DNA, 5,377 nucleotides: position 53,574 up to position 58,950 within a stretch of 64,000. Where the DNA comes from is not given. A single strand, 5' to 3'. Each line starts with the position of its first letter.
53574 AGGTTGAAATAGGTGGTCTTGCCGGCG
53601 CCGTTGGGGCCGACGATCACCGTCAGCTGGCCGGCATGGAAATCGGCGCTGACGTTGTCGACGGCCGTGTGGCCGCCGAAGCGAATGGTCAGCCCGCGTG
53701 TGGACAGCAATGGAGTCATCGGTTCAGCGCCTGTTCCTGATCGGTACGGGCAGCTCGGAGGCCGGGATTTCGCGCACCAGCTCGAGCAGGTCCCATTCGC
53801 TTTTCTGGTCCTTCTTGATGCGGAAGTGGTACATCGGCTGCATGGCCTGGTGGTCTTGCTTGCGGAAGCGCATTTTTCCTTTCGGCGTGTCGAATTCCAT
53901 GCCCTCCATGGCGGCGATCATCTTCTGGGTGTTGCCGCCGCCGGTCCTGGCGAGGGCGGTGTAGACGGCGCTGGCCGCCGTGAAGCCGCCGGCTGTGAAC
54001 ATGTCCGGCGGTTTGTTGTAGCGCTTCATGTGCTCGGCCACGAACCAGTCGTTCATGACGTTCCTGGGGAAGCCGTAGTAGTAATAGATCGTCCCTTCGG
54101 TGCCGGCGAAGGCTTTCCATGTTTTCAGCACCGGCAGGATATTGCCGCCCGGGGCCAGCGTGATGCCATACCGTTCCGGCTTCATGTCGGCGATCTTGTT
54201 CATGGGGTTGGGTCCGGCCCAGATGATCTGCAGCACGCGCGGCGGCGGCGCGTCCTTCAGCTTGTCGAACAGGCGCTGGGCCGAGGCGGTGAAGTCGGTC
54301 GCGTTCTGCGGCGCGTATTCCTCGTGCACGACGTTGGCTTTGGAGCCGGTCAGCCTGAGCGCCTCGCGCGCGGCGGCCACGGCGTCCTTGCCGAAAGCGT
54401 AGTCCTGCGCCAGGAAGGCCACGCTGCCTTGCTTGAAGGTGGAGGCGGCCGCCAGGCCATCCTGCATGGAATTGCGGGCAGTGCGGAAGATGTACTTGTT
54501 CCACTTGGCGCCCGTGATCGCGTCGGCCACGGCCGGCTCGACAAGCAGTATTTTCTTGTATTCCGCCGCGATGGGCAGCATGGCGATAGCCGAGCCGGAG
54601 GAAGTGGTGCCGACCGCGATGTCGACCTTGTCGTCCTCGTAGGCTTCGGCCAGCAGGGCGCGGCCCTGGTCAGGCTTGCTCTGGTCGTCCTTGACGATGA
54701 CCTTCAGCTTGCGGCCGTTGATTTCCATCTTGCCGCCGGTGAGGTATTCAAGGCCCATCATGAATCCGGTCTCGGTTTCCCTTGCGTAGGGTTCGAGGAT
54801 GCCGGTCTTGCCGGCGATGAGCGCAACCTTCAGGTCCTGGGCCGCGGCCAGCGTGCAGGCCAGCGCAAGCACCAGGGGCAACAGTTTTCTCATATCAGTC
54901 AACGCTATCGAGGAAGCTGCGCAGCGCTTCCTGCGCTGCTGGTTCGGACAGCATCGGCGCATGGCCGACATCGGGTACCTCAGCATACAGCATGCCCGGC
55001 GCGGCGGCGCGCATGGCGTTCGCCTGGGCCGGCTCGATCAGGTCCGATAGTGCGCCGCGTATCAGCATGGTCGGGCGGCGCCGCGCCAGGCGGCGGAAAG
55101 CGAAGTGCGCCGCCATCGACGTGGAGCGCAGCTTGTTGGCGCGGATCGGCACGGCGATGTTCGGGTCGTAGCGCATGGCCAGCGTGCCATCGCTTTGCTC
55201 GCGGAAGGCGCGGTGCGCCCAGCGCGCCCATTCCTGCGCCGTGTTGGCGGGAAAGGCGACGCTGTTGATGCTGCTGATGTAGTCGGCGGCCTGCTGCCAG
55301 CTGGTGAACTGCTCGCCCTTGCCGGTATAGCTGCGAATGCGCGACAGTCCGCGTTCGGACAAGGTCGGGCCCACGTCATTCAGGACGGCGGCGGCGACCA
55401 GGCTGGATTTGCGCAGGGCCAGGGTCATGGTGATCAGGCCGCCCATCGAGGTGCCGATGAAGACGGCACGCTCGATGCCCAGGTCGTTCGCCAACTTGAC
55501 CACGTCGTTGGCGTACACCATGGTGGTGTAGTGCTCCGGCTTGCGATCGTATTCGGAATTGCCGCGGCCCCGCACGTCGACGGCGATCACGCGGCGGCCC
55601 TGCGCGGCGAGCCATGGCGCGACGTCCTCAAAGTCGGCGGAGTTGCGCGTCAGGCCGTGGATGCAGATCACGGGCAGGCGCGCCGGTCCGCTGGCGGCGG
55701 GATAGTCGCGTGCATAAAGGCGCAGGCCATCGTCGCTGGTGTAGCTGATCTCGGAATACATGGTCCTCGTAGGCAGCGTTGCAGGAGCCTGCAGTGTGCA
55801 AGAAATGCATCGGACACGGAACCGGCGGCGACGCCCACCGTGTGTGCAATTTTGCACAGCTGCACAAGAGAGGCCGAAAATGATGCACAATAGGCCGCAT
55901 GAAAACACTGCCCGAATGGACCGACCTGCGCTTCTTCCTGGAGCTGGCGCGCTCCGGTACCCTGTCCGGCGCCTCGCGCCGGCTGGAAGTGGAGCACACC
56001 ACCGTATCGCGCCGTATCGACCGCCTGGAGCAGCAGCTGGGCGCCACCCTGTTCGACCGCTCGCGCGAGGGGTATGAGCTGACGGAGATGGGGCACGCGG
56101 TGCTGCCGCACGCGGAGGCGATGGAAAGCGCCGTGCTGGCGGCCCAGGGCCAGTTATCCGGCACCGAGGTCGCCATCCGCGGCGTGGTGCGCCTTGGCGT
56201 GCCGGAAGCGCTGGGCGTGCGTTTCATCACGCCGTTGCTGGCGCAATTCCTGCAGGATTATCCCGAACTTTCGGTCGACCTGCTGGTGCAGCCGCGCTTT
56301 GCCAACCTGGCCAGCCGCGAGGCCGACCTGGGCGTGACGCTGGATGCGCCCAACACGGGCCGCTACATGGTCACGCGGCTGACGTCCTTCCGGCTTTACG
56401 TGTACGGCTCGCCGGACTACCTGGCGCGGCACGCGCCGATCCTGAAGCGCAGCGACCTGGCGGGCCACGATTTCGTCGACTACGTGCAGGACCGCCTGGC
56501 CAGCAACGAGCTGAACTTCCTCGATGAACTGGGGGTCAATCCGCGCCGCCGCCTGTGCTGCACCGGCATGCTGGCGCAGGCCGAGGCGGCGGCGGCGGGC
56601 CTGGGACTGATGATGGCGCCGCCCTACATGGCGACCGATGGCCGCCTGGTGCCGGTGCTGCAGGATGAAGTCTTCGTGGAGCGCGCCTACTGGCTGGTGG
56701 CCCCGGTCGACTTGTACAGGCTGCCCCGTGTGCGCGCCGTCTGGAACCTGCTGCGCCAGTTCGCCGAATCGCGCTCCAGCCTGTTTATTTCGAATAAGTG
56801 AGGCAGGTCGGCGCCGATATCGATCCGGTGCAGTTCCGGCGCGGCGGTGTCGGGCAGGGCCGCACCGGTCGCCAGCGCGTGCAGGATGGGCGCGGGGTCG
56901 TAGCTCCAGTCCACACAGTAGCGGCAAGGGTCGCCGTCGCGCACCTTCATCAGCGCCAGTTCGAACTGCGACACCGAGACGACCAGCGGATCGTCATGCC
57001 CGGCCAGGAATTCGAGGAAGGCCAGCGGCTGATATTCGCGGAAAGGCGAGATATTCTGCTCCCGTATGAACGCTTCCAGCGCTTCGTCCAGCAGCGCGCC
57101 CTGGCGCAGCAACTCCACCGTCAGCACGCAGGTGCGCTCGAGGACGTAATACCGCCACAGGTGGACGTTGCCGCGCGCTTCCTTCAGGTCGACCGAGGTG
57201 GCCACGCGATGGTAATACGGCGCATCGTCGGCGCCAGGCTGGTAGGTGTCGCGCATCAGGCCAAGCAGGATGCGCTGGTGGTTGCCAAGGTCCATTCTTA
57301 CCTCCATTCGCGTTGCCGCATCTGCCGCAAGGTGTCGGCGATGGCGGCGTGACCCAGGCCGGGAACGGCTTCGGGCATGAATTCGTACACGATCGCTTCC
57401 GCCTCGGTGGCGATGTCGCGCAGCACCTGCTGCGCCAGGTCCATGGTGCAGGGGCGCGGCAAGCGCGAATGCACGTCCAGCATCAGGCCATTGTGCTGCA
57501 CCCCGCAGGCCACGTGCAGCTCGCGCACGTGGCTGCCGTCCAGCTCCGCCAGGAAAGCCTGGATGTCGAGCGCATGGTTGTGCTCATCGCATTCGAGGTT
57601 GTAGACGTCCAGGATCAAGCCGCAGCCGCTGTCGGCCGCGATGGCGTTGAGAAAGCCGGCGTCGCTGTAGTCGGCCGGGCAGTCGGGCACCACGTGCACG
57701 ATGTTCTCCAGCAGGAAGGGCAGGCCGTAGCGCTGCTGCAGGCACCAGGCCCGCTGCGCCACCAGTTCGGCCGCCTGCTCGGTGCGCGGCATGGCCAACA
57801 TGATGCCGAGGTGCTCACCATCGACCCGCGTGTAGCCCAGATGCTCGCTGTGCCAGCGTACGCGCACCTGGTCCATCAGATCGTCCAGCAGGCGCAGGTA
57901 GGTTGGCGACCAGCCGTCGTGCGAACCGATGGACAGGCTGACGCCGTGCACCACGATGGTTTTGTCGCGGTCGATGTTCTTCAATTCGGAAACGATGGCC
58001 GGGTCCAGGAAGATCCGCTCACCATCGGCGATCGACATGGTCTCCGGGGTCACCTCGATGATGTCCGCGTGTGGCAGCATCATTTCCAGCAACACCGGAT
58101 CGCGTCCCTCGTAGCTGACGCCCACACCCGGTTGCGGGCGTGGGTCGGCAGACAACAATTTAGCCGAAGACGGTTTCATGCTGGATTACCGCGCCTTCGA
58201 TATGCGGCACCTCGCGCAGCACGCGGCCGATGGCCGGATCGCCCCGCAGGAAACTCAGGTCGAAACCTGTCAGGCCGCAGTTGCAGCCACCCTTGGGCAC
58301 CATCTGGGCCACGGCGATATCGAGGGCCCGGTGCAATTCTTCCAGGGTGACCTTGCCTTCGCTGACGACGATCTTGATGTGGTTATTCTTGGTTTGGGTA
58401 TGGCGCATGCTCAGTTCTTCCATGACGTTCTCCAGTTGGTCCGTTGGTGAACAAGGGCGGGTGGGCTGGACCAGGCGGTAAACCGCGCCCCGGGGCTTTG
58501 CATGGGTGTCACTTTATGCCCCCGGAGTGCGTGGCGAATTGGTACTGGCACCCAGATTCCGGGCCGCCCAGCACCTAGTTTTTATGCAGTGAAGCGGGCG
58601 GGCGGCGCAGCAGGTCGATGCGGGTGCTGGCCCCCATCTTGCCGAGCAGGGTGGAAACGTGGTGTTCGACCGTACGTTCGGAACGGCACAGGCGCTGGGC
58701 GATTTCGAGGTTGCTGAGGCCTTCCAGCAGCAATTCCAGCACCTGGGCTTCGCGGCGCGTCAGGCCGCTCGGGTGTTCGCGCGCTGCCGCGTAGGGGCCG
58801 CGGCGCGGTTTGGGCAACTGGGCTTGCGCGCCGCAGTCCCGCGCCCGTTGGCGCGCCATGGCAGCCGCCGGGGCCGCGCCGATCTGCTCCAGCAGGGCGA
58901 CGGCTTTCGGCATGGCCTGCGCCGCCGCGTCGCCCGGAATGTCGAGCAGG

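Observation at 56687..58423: Compact DUF692/MNIO operon with a DUF2063-like partner and an upstream small Cys protein: candidate new RiPP-type system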

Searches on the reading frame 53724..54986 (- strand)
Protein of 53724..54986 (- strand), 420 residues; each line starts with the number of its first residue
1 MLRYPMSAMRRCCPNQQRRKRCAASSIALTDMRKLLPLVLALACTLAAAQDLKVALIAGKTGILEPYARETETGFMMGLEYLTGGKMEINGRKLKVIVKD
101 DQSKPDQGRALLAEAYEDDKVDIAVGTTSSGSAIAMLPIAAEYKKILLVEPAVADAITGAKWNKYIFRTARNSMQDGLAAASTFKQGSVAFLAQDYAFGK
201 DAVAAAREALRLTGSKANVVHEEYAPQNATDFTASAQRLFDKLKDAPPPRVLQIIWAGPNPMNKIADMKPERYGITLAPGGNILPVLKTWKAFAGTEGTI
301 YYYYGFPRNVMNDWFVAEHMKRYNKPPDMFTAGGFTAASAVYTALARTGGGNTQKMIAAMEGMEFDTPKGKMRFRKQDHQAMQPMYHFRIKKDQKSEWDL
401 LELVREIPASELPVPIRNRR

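Call 49: search_protein_families(library=pfam, proteins=[window:53724-54986:-], max_evalue=0.001)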
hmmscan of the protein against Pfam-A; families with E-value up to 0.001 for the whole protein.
window:53724-54986:- (420 aa): 3 families
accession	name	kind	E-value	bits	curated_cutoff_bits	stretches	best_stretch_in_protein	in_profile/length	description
PF13458.12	Peripla_BP_6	-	2.2e-51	176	31.7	1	52-394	2-342/343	Periplasmic binding protein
PF13433.12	Peripla_BP_5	-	1.7e-12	47.6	27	1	53-239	2-184/363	Periplasmic binding protein domain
PF01094.35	ANF_receptor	-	1.4e-08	34.6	25.4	1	89-251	20-180/353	Receptor family ligand binding region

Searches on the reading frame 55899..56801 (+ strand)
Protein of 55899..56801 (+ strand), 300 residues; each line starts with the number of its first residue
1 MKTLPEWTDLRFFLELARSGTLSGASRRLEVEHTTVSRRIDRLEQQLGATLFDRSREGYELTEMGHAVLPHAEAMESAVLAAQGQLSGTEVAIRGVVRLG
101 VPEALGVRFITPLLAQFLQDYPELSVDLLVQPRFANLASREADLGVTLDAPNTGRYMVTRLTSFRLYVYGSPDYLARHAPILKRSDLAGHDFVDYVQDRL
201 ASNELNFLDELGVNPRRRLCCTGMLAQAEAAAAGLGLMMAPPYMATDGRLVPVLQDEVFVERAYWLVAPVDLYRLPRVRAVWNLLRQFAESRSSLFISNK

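Call 3: search_protein_families(library=pfam, proteins=[window:55899-56801:+], max_evalue=1)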
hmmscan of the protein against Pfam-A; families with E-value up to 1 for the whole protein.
window:55899-56801:+ (300 aa): 10 families
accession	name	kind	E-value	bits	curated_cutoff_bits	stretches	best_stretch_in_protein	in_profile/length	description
PF03466.25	LysR_substrate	-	2.5e-36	125.5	28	1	94-288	5-207/209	LysR substrate binding domain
PF00126.33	HTH_1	-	1.9e-18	66.6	26.6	1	7-65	1-59/60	Bacterial regulatory helix-turn-helix protein, lysR family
PF25213.1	HVO_A0261_N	-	4.4e-05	23.7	35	1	27-82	32-84/86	HVO_A0261 N-terminal domain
PF13556.12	HTH_30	-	0.001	19.2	27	1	16-53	9-46/59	PucR C-terminal helix-turn-helix domain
PF13542.12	HTH_Tnp_ISL3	-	0.011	15.6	27.4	1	14-43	21-50/51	Helix-turn-helix domain of transposase family ISL3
PF12802.13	MarR_2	-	0.021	15.4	27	1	10-46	8-47/61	MarR family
PF21548.3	CATSPERB_2nd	-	0.03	14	27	1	134-207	68-139/350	CATSPER subunit beta protein 2nd domain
PF12840.13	HTH_20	-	0.088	13.2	27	1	10-45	7-44/51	Helix-turn-helix domain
PF01047.28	MarR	-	0.19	12.1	24.6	1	27-46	25-44/59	MarR family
PF13404.12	HTH_AsnC-type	-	0.69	10.2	27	1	26-44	24-42/42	AsnC-type helix-turn-helix domain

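Call 4: search_protein_families(library=ncbifam, proteins=[window:55899-56801:+], max_evalue=1)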
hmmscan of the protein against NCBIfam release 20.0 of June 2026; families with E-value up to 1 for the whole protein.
window:55899-56801:+ (300 aa): 54 families (the best 25 are shown)
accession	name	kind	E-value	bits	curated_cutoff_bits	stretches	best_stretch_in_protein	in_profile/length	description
NF008352.0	PRK11139.1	subfamily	3.3e-32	111.8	288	1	2-291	3-294/305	transcriptional regulator GcvA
NF040888.1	trans_reg_YafC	equivalog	4.2e-25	88.2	470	1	8-198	6-196/293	DNA-binding transcriptional regulator YafC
NF011573.0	PRK14997.1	equivalog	9.9e-24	84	380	1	8-285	7-293/303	LysR family transcriptional regulator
NF007315.1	PRK09801.1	equivalog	7.2e-21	74.5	398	1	3-193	4-194/301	L-tartrate utilization transcriptional activator TtdR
NF047520.1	trans_act_CidR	equivalog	3.6e-20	72.3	415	1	9-198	5-197/292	cidABC operon transcriptional activator CidR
NF008416.0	PRK11242.1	equivalog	8.8e-19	67.9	277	1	9-194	5-194/300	transcriptional regulator CynR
TIGR03418.1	chol_sulf_TF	equivalog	1.2e-18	67.2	324.8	1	9-276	5-279/291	choline sulfate utilization transcriptional regulator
TIGR03339.1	phn_lysR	subfamily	1.7e-17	63.6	341.1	1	10-238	2-231/279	aminoethylphosphonate catabolism associated LysR family transcriptional regulator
NF053705.1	TransRegGltCGpos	equivalog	2.5e-17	63.1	350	1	6-153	2-152/300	glutamate biosynthesis transcriptional regulator GltC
NF040786.1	LysR_Sec_metab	equivalog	6.2e-17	61.5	250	1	9-170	5-169/298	selenium metabolism-associated LysR family transcriptional regulator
NF007917.1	PRK10632.1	equivalog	9.7e-17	61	425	1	13-198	10-195/303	HTH-type transcriptional activator AaeR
NF007307.0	PRK09791.1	equivalog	2.6e-16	59.6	336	1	9-129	9-129/302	LysR family transcriptional regulator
NF045990.1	TransRegCbbRRhodb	equivalog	3.6e-16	59.1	450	1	9-287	10-298/304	LysR family regulator CbbR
NF002946.0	PRK03601.1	equivalog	7.9e-16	58.3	240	1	10-205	6-201/275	HTH-type transcriptional regulator HdfR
NF007491.0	PRK10086.1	equivalog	3.8e-15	55.5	316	1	9-186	21-196/313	DNA-binding transcriptional regulator DsdC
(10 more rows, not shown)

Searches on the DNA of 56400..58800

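Call 52: search_rna_families(source=window, start=56400, end=58800, threshold=evalue, max_evalue=1)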
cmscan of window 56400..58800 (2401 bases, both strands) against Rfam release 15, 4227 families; matches with E-value up to 1: 0.
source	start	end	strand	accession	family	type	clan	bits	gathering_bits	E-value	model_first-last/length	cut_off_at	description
